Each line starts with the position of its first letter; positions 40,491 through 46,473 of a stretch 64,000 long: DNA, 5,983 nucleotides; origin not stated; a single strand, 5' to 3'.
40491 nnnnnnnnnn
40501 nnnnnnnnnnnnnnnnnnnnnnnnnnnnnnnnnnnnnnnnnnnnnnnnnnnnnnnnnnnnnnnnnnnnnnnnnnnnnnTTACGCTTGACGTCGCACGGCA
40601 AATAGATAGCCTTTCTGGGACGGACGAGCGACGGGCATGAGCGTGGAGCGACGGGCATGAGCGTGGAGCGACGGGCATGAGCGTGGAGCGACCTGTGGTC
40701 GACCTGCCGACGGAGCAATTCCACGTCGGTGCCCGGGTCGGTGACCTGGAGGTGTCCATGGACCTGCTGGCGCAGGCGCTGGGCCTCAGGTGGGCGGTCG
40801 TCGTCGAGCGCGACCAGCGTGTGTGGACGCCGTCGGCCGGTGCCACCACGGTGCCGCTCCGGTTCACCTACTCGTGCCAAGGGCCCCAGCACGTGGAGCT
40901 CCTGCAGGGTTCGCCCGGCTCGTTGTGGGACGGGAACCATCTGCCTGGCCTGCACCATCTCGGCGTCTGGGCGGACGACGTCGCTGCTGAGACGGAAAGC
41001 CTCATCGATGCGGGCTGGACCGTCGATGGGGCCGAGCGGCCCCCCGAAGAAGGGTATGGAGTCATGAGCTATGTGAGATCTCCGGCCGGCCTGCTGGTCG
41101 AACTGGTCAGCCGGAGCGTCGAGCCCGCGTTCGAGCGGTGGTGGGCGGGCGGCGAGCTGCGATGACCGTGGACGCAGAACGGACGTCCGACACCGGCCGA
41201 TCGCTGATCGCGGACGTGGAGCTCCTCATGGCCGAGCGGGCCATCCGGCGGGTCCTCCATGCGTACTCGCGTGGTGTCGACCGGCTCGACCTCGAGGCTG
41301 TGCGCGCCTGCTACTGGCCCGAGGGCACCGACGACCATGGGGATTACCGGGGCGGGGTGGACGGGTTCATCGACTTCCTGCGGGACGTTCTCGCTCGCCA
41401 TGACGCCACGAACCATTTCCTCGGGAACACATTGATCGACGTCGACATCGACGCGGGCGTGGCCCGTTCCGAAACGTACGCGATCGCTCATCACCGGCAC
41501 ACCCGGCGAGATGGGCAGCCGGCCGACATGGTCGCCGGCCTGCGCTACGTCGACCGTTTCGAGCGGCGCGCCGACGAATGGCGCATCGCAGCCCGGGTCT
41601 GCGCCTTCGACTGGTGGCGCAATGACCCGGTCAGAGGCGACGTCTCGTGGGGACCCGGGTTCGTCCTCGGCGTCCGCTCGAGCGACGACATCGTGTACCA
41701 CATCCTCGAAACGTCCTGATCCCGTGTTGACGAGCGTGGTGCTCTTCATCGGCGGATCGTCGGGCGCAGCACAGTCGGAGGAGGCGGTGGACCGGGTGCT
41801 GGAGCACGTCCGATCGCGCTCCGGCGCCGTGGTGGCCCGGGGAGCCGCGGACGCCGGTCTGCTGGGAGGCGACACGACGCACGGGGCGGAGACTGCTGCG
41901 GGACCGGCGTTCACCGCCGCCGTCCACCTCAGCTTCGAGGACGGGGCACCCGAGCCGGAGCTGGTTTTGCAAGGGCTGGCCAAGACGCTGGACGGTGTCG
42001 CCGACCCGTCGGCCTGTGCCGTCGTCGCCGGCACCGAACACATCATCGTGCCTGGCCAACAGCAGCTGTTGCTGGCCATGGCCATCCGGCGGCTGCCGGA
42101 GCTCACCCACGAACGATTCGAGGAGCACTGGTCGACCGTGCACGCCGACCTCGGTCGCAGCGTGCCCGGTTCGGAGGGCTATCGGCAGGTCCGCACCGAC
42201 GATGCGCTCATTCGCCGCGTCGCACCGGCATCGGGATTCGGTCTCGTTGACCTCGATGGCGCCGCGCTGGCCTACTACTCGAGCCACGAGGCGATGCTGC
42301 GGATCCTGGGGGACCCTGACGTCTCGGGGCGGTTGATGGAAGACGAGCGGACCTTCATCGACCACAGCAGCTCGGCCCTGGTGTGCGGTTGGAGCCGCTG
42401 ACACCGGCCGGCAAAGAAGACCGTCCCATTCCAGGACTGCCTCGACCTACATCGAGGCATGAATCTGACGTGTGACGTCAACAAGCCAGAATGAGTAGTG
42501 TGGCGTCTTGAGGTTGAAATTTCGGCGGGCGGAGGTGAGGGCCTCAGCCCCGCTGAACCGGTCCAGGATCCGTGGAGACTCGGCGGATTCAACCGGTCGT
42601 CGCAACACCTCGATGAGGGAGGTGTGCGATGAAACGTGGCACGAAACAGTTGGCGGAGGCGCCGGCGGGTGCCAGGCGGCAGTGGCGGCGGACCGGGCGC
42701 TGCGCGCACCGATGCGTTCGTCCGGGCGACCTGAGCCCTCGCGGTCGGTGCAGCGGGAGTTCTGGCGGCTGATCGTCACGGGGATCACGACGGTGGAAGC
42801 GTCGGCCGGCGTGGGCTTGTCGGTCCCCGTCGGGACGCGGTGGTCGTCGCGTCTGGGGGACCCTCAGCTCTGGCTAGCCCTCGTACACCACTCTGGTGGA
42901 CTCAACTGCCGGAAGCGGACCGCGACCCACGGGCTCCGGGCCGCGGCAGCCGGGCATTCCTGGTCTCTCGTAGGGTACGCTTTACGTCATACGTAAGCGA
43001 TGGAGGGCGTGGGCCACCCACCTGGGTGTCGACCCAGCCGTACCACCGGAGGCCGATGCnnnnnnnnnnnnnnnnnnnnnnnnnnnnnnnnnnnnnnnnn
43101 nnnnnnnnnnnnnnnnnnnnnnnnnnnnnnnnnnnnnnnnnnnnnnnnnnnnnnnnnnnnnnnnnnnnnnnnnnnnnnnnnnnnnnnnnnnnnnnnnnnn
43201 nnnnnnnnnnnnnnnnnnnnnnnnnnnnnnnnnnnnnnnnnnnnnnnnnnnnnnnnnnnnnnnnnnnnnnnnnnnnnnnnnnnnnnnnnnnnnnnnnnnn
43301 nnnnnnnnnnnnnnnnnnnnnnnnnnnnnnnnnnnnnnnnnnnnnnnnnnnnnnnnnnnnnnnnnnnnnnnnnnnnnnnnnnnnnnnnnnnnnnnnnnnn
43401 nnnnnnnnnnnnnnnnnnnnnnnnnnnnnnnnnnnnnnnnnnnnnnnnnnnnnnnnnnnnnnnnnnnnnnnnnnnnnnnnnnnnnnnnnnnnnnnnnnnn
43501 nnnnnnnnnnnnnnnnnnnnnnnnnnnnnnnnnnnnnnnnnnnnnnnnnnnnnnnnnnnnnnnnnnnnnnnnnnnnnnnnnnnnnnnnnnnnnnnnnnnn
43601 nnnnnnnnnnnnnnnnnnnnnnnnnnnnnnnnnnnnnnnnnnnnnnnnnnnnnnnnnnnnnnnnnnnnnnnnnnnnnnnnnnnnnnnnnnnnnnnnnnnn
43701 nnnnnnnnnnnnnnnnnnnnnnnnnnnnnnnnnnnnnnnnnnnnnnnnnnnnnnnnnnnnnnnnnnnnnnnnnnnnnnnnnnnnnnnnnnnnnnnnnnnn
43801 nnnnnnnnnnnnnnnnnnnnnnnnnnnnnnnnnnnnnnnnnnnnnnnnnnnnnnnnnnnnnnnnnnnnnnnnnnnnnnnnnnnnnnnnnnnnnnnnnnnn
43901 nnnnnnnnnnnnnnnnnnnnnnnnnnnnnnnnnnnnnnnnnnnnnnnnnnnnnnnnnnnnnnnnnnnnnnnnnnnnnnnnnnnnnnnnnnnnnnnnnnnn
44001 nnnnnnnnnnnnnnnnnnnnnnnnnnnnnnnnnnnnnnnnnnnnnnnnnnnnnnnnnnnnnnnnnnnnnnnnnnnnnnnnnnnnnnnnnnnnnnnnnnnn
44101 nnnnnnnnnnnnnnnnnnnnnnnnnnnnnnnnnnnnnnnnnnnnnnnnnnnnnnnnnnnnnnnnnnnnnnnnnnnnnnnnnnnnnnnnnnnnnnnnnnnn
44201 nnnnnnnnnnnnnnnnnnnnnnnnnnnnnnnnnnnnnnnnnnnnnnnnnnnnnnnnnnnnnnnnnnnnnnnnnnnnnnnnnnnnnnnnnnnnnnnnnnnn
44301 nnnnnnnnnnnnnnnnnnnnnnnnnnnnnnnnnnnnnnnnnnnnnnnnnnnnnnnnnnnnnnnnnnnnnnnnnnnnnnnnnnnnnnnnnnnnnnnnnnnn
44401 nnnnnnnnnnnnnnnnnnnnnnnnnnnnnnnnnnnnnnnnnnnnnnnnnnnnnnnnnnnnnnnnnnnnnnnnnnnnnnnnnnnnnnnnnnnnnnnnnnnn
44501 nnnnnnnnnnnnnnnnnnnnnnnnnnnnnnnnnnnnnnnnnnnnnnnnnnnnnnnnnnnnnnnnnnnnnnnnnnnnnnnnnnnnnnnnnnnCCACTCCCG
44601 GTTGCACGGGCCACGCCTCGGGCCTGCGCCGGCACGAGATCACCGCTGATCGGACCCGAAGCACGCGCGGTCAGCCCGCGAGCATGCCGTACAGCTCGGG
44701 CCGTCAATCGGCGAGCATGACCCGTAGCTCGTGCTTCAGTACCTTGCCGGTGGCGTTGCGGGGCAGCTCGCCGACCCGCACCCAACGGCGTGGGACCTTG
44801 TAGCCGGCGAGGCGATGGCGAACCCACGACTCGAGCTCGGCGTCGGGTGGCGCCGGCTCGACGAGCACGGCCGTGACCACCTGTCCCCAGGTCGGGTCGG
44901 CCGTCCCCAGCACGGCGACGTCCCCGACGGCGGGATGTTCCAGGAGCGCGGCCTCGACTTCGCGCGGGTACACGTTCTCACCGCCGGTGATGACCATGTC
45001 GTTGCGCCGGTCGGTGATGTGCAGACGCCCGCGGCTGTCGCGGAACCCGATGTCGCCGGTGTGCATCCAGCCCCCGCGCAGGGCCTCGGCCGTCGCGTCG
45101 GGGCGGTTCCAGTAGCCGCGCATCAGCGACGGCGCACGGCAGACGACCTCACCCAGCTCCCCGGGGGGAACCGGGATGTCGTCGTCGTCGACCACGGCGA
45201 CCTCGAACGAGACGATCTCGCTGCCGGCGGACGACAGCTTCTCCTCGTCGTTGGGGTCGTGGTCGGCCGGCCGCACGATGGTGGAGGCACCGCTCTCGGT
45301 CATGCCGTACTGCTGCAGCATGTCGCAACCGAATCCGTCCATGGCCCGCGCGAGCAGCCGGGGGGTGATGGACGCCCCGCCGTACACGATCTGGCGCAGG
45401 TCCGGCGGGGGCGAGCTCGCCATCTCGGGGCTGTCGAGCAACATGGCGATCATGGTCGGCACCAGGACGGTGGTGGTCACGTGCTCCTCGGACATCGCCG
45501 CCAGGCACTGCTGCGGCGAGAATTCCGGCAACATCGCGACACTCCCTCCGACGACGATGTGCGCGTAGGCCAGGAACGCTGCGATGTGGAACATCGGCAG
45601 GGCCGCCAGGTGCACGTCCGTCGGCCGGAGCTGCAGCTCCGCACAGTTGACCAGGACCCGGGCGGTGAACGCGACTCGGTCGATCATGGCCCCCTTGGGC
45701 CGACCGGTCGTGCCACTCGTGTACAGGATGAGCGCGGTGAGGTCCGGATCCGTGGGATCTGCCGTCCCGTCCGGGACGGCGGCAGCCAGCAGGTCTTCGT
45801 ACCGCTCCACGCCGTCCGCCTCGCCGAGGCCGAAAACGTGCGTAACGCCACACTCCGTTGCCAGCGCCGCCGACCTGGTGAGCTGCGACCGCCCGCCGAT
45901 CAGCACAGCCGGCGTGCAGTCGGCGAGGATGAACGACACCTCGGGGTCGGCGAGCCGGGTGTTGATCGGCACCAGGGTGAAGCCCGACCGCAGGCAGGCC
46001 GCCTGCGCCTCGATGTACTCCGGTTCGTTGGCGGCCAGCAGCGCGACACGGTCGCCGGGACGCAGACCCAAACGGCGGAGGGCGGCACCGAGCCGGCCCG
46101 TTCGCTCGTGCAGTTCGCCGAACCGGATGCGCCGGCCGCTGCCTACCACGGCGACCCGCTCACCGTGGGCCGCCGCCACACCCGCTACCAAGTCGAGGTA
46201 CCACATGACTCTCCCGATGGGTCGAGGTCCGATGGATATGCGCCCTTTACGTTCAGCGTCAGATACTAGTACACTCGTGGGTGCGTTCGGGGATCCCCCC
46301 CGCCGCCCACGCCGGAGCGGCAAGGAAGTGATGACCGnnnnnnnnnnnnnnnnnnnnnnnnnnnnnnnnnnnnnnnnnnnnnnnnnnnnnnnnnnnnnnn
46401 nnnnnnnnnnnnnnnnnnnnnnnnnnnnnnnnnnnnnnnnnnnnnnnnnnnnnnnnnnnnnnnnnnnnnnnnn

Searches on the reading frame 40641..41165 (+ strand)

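Call 25: search_protein_families(library=pfam, proteins=[window:40641-41165:+], max_evalue=0.00001)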
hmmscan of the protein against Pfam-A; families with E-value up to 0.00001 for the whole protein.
window:40641-41165:+ (174 aa): 2 families
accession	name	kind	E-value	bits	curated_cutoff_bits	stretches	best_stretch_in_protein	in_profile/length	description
PF13669.12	Glyoxalase_4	-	4.9e-13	49.8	27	1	28-138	2-104/109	Glyoxalase/Bleomycin resistance protein/Dioxygenase superfamily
PF00903.31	Glyoxalase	-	7.2e-07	30.1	20.6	1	28-155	4-121/121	Glyoxalase/Bleomycin resistance protein/Dioxygenase superfamily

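Call 43: search_protein_families(library=ncbifam, proteins=[window:40641-41165:+], max_evalue=1e-20)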
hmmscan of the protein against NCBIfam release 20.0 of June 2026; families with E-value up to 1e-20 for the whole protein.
window:40641-41165:+ (174 aa): 0 families

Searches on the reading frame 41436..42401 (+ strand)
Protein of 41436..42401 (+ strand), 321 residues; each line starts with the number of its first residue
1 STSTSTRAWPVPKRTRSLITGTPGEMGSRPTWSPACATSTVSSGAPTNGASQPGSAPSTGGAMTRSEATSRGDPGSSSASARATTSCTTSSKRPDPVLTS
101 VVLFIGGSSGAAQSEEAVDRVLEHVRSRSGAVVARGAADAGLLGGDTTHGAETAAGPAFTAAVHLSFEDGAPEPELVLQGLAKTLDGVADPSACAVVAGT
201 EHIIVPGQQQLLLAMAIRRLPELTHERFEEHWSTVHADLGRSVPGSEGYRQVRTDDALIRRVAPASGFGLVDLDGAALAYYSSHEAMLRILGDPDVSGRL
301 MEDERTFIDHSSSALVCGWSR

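Call 25: search_protein_families(library=pfam, proteins=[window:41436-42401:+], max_evalue=0.00001)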
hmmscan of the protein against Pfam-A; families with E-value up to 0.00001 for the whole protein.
window:41436-42401:+ (321 aa): 1 family
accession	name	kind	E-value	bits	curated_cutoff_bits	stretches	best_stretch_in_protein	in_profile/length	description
PF07110.17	EthD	-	1.1e-12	49.3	22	1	221-311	2-96/96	EthD domain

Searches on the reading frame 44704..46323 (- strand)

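Call 43: search_protein_families(library=ncbifam, proteins=[window:44704-46323:-], max_evalue=1e-20)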
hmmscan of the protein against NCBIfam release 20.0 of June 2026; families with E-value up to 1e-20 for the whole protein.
window:44704-46323:- (539 aa): 89 families (the best 25 are shown)
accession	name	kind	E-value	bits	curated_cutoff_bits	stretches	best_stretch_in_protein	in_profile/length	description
NF004837.0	PRK06187.1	subfamily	1.1e-137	459.5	476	1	45-538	13-523/531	long-chain-fatty-acid--CoA ligase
NF006182.0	PRK08316.1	subfamily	1.7e-107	360.1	663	1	46-536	17-516/523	fatty acyl-CoA synthetase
NF005676.0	PRK07470.1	equivalog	3.5e-98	329.6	774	1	38-537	18-529/544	acyl-CoA synthetase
NF005801.1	PRK07656.1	equivalog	6.6e-95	318.6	657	1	45-534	6-500/500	FadD3 family acyl-CoA ligase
NF002966.0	PRK03640.1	equivalog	1.2e-94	317.7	556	1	53-535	15-478/483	o-succinylbenzoate--CoA ligase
NF005857.1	PRK07786.1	exception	1.2e-94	317.6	733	1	53-536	22-511/513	fatty-acid--CoA ligase FadD5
NF006572.0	PRK09088.1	equivalog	1.6e-94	317.3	696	1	46-538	7-488/491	acyl-CoA synthetase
NF005307.0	PRK06839.1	equivalog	2.7e-92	310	748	1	50-535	12-491/496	o-succinylbenzoate--CoA ligase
NF005702.0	PRK07514.1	subfamily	4.6e-92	309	558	1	50-535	14-498/506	malonyl-CoA synthase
NF052269.1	Staph_lig_FadD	equivalog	6.7e-91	305.1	650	1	46-537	6-493/499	long-chain-fatty-acid--CoA ligase FadD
NF052580.1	Str24CoAsynCasG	equivalog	5.5e-88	295.6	750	1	49-534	49-547/548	steroid-24-oyl-CoA synthetase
NF006181.0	PRK08314.1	subfamily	6.7e-84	282.1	705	1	170-533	181-550/563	long-chain-fatty-acid--CoA ligase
NF004797.0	PRK06145.1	equivalog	1.2e-81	274.6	850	1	45-535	7-493/499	acyl-CoA synthetase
NF009233.0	PRK12583.1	subfamily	3.1e-80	270.1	832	1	196-536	203-549/558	fatty acid CoA ligase family protein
TIGR01923.1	menE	equivalog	4.5e-80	269.6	330.15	1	68-532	2-441/442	o-succinylbenzoate--CoA ligase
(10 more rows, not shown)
